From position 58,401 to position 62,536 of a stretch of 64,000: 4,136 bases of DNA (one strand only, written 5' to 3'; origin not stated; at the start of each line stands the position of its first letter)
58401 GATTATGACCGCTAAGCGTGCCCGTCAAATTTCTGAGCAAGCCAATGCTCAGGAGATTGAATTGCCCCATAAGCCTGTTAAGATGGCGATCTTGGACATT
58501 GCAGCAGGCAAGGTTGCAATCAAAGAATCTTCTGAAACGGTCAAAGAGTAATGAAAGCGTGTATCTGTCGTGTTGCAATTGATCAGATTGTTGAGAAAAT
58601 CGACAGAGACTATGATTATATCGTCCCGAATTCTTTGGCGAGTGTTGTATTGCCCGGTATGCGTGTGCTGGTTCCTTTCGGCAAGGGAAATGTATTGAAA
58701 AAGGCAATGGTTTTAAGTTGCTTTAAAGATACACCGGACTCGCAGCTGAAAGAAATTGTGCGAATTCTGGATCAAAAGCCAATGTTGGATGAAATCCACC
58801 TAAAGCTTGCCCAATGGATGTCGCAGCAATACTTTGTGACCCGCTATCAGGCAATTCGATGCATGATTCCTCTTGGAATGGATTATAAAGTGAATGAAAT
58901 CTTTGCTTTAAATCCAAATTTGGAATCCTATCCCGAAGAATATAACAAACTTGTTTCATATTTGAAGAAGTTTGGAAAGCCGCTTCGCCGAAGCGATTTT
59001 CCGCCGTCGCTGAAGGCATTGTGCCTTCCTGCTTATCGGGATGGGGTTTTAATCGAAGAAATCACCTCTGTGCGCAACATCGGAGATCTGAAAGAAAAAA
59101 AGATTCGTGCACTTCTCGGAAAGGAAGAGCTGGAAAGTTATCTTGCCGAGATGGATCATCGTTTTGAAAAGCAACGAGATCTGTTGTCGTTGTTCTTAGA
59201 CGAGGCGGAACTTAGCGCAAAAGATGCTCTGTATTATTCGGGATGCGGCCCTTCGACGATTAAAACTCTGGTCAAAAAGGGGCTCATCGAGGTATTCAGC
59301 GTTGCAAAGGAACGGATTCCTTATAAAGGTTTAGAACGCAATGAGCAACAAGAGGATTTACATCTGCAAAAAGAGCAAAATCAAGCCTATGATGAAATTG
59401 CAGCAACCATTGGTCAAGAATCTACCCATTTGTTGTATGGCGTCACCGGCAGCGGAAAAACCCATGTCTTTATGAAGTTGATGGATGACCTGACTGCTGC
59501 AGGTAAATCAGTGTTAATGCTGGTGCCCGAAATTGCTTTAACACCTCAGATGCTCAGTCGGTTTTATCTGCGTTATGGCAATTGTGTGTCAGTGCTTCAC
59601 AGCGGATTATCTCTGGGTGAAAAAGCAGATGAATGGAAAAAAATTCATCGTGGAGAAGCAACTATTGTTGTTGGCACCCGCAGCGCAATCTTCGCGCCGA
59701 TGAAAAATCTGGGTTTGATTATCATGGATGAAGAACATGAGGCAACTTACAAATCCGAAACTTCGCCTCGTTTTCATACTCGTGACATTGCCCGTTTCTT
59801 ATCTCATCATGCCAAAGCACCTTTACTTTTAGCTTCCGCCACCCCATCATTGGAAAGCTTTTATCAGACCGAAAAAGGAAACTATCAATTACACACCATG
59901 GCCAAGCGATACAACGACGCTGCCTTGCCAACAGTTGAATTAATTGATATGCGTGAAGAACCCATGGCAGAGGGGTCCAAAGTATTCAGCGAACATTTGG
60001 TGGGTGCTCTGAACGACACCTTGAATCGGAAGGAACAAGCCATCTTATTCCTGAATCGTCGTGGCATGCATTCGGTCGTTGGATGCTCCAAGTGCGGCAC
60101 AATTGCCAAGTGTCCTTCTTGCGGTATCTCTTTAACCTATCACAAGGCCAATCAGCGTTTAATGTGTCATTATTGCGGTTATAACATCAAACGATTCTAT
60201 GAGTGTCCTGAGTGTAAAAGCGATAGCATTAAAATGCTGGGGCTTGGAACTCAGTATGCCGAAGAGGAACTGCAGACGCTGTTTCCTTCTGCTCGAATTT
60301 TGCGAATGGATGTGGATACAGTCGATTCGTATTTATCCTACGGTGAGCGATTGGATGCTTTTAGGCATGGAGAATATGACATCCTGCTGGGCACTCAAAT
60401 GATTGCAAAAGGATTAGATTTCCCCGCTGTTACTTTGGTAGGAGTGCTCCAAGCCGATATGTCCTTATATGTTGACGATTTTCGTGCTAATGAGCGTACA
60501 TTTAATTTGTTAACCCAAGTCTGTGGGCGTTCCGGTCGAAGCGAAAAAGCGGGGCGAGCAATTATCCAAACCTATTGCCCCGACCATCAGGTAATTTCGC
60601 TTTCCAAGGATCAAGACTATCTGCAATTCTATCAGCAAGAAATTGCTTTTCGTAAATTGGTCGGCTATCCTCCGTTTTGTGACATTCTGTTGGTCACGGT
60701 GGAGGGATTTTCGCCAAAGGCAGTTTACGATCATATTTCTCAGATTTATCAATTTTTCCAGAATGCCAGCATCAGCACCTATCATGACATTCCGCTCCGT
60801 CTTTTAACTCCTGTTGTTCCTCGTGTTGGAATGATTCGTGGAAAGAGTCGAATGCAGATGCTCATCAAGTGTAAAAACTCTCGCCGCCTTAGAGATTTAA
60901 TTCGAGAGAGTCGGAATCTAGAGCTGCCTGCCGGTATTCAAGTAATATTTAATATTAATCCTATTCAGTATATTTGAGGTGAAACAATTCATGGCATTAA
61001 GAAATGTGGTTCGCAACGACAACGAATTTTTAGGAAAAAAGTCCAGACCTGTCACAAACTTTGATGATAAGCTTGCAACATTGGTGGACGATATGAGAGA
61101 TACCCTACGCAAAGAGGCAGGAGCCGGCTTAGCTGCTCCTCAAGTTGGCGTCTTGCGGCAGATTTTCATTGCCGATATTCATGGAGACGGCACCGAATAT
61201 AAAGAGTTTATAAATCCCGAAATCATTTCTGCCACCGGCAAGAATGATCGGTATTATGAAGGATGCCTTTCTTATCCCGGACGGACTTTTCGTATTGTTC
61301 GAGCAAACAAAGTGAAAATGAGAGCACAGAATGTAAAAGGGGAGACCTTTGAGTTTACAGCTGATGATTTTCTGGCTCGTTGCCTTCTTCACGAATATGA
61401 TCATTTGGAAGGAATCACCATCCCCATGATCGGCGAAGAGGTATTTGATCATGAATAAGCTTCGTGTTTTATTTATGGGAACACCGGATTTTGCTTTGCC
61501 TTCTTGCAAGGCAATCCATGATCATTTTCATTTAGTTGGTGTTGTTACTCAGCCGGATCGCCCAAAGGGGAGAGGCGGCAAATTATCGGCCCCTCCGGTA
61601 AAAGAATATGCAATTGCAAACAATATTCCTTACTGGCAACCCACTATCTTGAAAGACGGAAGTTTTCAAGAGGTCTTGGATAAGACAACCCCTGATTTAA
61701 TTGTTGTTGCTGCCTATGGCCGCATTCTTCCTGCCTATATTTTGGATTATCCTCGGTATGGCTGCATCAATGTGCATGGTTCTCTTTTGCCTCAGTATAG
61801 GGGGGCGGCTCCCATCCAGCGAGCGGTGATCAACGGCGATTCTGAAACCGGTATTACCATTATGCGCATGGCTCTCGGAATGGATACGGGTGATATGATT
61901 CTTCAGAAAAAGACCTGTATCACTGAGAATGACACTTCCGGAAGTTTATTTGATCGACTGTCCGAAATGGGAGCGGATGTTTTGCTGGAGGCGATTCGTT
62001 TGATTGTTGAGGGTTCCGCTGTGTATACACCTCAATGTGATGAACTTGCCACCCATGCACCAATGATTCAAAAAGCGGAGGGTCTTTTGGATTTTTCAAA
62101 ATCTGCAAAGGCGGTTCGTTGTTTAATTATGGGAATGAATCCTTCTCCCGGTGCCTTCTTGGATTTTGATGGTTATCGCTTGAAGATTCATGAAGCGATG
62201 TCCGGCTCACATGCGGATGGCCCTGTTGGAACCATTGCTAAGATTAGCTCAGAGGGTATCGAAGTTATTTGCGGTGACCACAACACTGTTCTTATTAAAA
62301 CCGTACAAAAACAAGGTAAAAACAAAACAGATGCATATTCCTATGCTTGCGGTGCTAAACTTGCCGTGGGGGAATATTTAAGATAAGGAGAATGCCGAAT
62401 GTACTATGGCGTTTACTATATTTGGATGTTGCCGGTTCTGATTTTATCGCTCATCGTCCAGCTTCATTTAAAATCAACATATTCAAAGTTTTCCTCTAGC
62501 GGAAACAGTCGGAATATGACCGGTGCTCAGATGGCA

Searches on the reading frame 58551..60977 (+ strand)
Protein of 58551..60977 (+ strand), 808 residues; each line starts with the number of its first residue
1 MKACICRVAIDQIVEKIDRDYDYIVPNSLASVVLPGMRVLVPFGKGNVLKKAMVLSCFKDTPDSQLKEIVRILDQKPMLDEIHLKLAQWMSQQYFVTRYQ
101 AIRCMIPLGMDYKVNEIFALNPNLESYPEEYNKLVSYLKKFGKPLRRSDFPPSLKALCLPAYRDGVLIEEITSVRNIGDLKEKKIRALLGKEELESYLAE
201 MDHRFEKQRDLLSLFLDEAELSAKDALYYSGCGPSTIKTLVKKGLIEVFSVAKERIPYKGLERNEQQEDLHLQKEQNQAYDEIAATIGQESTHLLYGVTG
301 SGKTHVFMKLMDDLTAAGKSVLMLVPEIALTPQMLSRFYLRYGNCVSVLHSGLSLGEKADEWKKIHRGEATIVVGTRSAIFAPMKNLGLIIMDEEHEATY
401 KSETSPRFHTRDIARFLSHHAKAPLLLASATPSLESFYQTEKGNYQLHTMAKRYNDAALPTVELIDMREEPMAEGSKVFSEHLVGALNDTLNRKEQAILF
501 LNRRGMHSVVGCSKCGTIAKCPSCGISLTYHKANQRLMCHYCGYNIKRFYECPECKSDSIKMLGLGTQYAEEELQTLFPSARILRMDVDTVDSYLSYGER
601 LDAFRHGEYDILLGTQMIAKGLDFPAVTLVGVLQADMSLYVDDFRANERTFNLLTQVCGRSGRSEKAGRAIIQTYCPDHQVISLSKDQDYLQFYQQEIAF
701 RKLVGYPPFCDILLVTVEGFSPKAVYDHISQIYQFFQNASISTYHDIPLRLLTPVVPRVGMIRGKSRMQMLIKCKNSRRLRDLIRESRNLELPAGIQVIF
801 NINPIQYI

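Call 76: search_protein_families(library=pfam, proteins=[window:58551-60977:+], max_evalue=0.00001)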
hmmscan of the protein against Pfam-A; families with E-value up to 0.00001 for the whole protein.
window:58551-60977:+ (808 aa): 6 families
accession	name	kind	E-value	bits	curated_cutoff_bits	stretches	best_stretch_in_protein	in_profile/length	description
PF17764.6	PriA_3primeBD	-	7.1e-21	74.3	22.7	1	13-107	7-96/96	3'DNA-binding domain (3'BD)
PF04851.21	ResIII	-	4.5e-19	69.4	22.5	1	270-433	2-163/164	Type III restriction enzyme, res subunit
PF00270.35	DEAD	-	1.1e-17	64.8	26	1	276-435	4-162/167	DEAD/DEAH box helicase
PF18319.7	Zn_ribbon_PriA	-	5.2e-11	42.7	26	1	521-545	1-25/27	PriA DNA helicase Cys-rich region (CRR) domain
PF18074.6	PriA_C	-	1e-10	42.7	26.9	1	708-804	1-95/95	Primosomal protein N C-terminal domain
PF00271.37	Helicase_C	-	7.5e-10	39.5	23.5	1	593-664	47-109/110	Helicase conserved C-terminal domain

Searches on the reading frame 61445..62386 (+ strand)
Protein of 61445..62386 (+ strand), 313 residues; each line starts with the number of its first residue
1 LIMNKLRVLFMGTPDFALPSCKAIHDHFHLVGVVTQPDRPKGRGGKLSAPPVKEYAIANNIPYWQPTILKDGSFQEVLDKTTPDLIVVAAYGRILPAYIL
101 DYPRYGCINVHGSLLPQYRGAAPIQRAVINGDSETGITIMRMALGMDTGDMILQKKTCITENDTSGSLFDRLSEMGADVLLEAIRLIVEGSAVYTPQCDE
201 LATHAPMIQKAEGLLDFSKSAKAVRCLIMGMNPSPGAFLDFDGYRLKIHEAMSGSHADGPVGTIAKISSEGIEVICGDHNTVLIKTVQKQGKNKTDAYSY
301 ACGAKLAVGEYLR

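Call 76: search_protein_families(library=pfam, proteins=[window:61445-62386:+], max_evalue=0.00001)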
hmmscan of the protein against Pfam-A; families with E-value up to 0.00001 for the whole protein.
window:61445-62386:+ (313 aa): 2 families
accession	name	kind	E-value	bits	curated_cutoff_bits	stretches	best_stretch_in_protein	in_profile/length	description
PF00551.24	Formyl_trans_N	-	4.1e-45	154.2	26.1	1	12-184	9-181/181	Formyl transferase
PF02911.23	Formyl_trans_C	-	2.8e-19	69.6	21.1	1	208-304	2-99/100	Formyl transferase, C-terminal domain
